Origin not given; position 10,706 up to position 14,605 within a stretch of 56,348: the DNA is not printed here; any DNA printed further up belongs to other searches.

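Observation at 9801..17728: WYL regulator + 1904-aa TPR/P-loop NTPase + overlapping HEPN-motif gene: candidate undescribed defence (abortive-infection type) cassette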

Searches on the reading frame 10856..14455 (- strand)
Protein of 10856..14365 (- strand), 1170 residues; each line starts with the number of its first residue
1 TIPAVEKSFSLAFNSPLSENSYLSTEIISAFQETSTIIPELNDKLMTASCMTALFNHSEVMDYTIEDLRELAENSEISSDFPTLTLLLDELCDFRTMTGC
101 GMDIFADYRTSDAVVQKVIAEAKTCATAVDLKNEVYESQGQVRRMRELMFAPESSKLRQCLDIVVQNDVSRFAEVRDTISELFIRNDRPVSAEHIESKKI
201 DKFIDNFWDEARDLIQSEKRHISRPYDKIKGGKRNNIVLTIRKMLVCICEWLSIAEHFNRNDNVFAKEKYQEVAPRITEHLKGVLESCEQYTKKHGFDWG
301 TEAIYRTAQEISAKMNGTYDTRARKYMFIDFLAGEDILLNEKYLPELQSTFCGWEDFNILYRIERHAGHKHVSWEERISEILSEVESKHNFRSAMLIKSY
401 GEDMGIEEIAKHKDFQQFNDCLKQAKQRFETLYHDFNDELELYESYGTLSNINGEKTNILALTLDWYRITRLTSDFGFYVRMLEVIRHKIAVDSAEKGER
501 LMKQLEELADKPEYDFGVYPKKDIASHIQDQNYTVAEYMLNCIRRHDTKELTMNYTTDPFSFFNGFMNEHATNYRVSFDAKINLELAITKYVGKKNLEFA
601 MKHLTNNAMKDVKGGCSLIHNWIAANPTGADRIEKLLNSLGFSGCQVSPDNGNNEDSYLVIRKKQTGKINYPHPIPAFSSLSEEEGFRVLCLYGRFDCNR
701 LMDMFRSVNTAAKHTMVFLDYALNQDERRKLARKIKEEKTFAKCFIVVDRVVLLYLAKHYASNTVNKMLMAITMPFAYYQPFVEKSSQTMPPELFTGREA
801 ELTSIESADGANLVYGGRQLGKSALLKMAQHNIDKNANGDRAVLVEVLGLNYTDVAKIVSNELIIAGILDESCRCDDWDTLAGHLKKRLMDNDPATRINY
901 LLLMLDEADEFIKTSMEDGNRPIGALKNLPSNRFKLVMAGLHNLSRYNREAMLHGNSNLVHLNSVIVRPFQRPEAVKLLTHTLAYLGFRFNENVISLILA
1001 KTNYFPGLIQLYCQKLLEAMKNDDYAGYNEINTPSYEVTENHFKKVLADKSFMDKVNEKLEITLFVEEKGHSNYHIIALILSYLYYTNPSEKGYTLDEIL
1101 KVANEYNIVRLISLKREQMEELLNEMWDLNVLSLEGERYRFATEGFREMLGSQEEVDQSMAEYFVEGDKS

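Call 51: search_protein_representatives(alignment_id=A3)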
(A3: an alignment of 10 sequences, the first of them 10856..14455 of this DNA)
Query: 10 sequences, 1199 profile positions. Proteins with E-value up to 0.001 (for the whole library): 2872; up to 1e-10: 2369; up to 1e-30: 1774. The best 150 are listed.
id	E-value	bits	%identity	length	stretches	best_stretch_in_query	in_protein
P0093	0.0e+00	2131.2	-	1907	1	1-1198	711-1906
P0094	0.0e+00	1828.5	-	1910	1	1-1195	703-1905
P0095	0.0e+00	1748.6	-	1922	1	1-1198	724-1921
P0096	0.0e+00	1643.6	-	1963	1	1-1196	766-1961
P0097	0.0e+00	1531.8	-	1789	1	1-1196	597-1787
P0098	0.0e+00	1529.2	-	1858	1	28-1197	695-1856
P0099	0.0e+00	1523.2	-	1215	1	28-1196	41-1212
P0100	0.0e+00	1504.0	-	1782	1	1-1196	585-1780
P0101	0.0e+00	1431.6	-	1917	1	30-1198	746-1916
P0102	0.0e+00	1330.8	-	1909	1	26-1197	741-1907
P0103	0.0e+00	1229.0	-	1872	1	31-1193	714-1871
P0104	0.0e+00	1170.4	-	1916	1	31-1191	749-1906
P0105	0.0e+00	1142.2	-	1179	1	1-782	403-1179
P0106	0.0e+00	1138.7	-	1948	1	33-1192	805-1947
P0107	0.0e+00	1048.5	-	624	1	341-953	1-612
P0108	0.0e+00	1044.6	-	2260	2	32-1194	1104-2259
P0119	2.7e-266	903.0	-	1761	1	31-1194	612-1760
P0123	7.1e-262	888.3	-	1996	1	30-1194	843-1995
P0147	1.1e-246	838.0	-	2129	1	37-1194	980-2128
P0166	1.6e-239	814.3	-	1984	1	31-1195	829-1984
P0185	5.3e-233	792.7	-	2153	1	33-1193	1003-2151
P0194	2.0e-228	777.5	-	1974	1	27-1194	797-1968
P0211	8.8e-219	745.6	-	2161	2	646-1194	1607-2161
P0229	5.3e-211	719.8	-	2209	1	32-1196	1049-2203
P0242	3.1e-194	664.3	-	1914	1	29-1194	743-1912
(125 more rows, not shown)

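Call 53: list_cluster_members(proteins=[P0108, P0147, P0185, P0211, P0229, P0242, P0123, P0166, P0194, P0104])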
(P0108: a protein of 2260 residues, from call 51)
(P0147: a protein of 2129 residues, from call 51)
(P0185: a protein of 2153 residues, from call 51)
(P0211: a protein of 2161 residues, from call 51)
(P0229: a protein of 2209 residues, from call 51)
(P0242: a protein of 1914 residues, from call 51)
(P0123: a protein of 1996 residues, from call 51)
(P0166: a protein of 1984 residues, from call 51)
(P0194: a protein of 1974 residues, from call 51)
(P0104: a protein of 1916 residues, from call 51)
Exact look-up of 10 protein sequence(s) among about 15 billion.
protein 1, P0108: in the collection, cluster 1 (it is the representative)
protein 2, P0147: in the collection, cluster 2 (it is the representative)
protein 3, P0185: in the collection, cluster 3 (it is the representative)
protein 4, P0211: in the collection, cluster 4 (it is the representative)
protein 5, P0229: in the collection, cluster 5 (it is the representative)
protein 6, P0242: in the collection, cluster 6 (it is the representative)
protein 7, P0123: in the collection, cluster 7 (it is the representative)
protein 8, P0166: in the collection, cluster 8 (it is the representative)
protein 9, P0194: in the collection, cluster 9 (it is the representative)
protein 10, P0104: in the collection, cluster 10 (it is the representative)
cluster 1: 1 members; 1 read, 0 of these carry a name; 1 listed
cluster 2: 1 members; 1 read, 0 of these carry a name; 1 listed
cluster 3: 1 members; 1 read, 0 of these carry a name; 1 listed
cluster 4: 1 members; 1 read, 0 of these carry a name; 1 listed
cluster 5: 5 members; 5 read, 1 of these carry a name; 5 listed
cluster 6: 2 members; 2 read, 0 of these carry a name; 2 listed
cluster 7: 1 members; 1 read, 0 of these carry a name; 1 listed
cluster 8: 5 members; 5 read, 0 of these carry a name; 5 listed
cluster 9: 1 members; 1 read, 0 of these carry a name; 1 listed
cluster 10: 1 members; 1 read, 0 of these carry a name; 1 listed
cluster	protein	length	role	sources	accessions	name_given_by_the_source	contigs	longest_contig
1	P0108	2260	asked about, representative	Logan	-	-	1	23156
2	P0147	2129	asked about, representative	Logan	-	-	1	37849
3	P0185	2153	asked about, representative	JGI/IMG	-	-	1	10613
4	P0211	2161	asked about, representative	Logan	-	-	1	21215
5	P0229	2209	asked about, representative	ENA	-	-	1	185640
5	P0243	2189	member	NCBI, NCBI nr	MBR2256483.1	MAG: hypothetical protein IJ899_03910 [Blautia sp.] | hypothetical protein [Blautia sp.]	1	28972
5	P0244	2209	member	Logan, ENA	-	-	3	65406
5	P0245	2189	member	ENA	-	-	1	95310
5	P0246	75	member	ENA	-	-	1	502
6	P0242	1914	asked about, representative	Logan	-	-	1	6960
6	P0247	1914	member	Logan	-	-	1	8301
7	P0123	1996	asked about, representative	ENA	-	-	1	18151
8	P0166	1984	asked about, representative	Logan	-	-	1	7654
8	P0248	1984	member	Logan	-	-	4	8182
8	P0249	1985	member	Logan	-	-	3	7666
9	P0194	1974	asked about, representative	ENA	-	-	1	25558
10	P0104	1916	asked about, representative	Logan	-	-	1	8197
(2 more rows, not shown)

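Call 54: search_protein_families(library=pfam, alignment_id=A4, max_evalue=0.01)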
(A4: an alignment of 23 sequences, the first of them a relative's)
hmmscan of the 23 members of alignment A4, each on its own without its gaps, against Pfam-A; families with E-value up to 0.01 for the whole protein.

A. member 1, P0096 (1963 aa): 1 family
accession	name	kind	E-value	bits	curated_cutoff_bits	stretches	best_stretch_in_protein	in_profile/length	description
PF13424.12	TPR_12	-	0.0061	17.2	30.1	0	616-639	4-27/77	Tetratricopeptide repeat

B. families by the number of members that match (of 23 scanned): 15 families
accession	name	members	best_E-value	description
PF13401.12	AAA_22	12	1.1e-05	AAA domain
PF01637.24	ATPase_2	8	6.1e-09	ATPase domain predominantly from Archaea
PF12895.13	ANAPC3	3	2.7e-05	Anaphase-promoting complex, cyclosome, subunit 3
PF13173.12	AAA_14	3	0.00018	AAA domain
PF07719.23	TPR_2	2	0.00018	Tetratricopeptide repeat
PF13428.12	TPR_14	2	0.00026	Tetratricopeptide repeat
PF13424.12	TPR_12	2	0.0013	Tetratricopeptide repeat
PF13174.12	TPR_6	2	0.0021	Tetratricopeptide repeat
PF13181.12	TPR_8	1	4.8e-07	Tetratricopeptide repeat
PF25748.1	Herpes_ORF30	1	0.00048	Ictalurid herpesvirus ORF30 protein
PF17874.7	TPR_MalT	1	0.0013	MalT-like TPR region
PF14559.12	TPR_19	1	0.0024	Tetratricopeptide repeat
PF13191.12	AAA_16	1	0.0056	AAA ATPase domain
PF24629.1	STATB_N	1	0.0078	Signal transducer and activator of transcription b N-terminal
PF25058.1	ARM_TT21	1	0.0078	Tetratricopeptide repeat protein 21 ARM repeat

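Call 55: search_protein_families(library=padloc, alignment_id=A4, max_evalue=0.01)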
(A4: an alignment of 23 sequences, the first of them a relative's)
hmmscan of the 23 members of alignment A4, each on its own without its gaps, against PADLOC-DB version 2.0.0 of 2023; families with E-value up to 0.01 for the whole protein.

A. member 1, P0096 (1963 aa): 0 families

B. families by the number of members that match (of 23 scanned): 4 families
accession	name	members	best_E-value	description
PDLC04140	mad8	2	0.00036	mads_8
PDLC04985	PDC-S27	1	0.00046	-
PDLC04787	PDC-S01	1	0.00082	-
PDLC04984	PDC-S27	1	0.0011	-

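Call 81: search_dna_similar(query=window:10856-14365:-, collection=phages, mode=protein, max_evalue=0.00001, max_rows=10)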
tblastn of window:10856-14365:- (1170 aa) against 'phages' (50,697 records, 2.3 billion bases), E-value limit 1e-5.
No match.

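Call 82: search_dna_similar(query=window:10856-14365:-, collection=plasmids, mode=protein, max_evalue=0.00001, max_rows=10)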
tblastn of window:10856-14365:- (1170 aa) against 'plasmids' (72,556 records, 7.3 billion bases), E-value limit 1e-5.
Records with a match: 25; places in all: 25; records where one place covers at least 80% of the query: 0.
Best place of each record, by identity: <60% 25.
By first word of the organism name: Streptomyces 6; Bradyrhizobium 4; Streptantibioticus 2; Azospirillum 2; Methylocystis 2; Salinibacter 1; Candidatus 1; Euzebya 1; Brasilonema 1; Microvirga 1; and 4 more.
By predicted mobility (MOB-suite, as given by PLSDB): non-mobilizable 15; mobilizable 5; conjugative 5.
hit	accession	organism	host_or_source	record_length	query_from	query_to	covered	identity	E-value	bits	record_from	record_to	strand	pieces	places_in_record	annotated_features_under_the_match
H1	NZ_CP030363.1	Salinibacter ruber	-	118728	619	1160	46%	28.6%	1e-43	182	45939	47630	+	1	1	ATP-binding protein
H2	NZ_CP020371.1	Candidatus Thiodictyon syntrophicum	meromictic lake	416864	674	1166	42%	29.0%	1e-41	175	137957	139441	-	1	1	hypothetical protein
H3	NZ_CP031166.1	Euzebya pacifica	-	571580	622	1161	46%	26.2%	9e-33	146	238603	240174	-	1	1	hypothetical protein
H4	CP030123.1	Brasilonema octagenarum UFV-E1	Eucalyptus grandis,mixed culture,leaves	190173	674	1162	42%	27.2%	4e-42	177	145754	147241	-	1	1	hypothetical protein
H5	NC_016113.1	Streptantibioticus cattleyicolor NRRL 8057 = DSM 46488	-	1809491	632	1160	45%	24.4%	2e-24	119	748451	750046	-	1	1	none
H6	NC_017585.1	Streptantibioticus cattleyicolor NRRL 8057 = DSM 46488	-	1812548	632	1160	45%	24.4%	2e-24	119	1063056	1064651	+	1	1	none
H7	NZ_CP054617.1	Azospirillum oryzae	cell culture,soil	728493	709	1164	39%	28.1%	4e-31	141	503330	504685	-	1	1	RNaseH domain-containing protein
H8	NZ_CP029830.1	Azospirillum ramasamyi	single cell,Cow dung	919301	709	1164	39%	27.9%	1e-30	139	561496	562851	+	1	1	RNaseH domain-containing protein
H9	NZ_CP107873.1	Streptomyces virginiae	-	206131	668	1160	42%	25.3%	4e-26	124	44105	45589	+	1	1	hypothetical protein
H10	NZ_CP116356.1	Streptomyces xanthophaeus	whole organism,soil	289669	668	1167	43%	24.4%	1e-23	116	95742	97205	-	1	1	AAA family ATPase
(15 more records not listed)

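Call 84: get_annotated_region(hit=H1, flank=7000)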
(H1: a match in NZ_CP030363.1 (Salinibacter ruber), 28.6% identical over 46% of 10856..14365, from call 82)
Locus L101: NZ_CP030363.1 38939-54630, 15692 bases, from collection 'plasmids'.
description: Salinibacter ruber strain SP73 plasmid pSR118, complete sequence
organism: Salinibacter ruber (NCBI taxid 146919)
taxonomy: Bacteria; Rhodothermota; Rhodothermia; Rhodothermales; Salinibacteraceae; Salinibacter; Salinibacter ruber
host: -; source: -; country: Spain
typing (MOB-suite, as given by PLSDB): non-mobilizable
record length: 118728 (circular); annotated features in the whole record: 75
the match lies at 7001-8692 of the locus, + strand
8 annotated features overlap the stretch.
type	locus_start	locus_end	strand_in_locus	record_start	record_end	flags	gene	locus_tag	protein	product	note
CDS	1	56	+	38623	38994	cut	-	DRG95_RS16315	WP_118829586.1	hypothetical protein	-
CDS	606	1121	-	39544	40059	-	-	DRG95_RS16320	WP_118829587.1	hypothetical protein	-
CDS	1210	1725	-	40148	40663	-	-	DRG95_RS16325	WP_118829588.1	zinc ribbon domain-containing protein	-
CDS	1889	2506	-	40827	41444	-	-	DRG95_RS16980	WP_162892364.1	hypothetical protein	-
CDS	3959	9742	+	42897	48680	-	-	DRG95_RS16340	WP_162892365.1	ATP-binding protein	-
CDS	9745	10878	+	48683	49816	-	-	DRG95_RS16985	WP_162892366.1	hypothetical protein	-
CDS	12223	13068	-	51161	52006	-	-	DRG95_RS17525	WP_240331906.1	transposase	-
CDS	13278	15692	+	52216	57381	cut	-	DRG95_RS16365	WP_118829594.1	DUF3320 domain-containing protein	-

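Call 85: get_annotated_region(hit=H7, flank=7000)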
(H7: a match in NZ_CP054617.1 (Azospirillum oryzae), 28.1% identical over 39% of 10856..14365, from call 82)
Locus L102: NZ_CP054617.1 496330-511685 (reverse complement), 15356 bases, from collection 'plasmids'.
description: Azospirillum oryzae strain KACC 14407 plasmid unnamed3, complete sequence
organism: Azospirillum oryzae (NCBI taxid 286727)
taxonomy: Bacteria; Pseudomonadota; Alphaproteobacteria; Rhodospirillales; Azospirillaceae; Azospirillum; Azospirillum oryzae
host: -; source: cell culture,soil; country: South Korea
typing (MOB-suite, as given by PLSDB): non-mobilizable
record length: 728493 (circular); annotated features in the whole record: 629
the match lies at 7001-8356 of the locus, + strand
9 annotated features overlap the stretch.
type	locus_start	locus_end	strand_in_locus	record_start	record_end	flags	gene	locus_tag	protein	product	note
CDS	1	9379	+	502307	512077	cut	-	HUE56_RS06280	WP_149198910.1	RNaseH domain-containing protein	-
CDS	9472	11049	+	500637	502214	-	-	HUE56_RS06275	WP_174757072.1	AAA family ATPase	-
CDS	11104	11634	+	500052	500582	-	-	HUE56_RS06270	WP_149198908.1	hypothetical protein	-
CDS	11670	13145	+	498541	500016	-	-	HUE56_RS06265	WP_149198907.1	DUF6035 family protein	-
CDS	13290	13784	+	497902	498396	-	-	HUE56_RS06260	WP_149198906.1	hypothetical protein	-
CDS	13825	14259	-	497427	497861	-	-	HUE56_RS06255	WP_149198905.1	hypothetical protein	-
CDS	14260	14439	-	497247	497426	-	-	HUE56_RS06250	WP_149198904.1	hypothetical protein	-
CDS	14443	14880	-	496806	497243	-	-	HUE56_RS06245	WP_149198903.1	hypothetical protein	-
CDS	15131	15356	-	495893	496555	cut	-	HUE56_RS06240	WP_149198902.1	hypothetical protein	-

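Call 86: get_annotated_region(hit=H4, flank=7000)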
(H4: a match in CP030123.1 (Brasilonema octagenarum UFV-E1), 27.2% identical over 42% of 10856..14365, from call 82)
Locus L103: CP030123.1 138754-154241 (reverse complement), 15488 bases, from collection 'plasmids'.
description: Brasilonema octagenarum UFV-E1 plasmid pBOCT2, complete sequence
organism: Brasilonema octagenarum UFV-E1 (NCBI taxid 417106)
taxonomy: Bacteria; Cyanobacteriota; Cyanophyceae; Nostocales; Scytonemataceae; Brasilonema; Brasilonema octagenarum; Brasilonema octagenarum UFV-E1
host: -; source: Eucalyptus grandis,mixed culture,leaves; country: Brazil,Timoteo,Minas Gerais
typing (MOB-suite, as given by PLSDB): non-mobilizable; mating-pair formation MPF_T
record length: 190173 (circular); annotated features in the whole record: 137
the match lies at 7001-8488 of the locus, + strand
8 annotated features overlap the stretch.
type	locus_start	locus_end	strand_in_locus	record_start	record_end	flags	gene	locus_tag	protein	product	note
CDS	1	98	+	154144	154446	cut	-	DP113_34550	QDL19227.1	helix-turn-helix domain-containing protein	-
CDS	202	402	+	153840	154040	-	-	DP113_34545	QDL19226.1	hypothetical protein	-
CDS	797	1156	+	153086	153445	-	-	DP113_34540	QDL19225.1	hypothetical protein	-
CDS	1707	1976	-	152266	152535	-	-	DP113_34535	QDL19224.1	hypothetical protein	-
CDS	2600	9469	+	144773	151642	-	-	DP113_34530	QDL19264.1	hypothetical protein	-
CDS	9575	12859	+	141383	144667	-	-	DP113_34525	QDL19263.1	helicase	-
CDS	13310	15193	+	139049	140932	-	-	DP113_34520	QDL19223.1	hypothetical protein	-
CDS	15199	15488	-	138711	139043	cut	-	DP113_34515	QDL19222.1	XisI protein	-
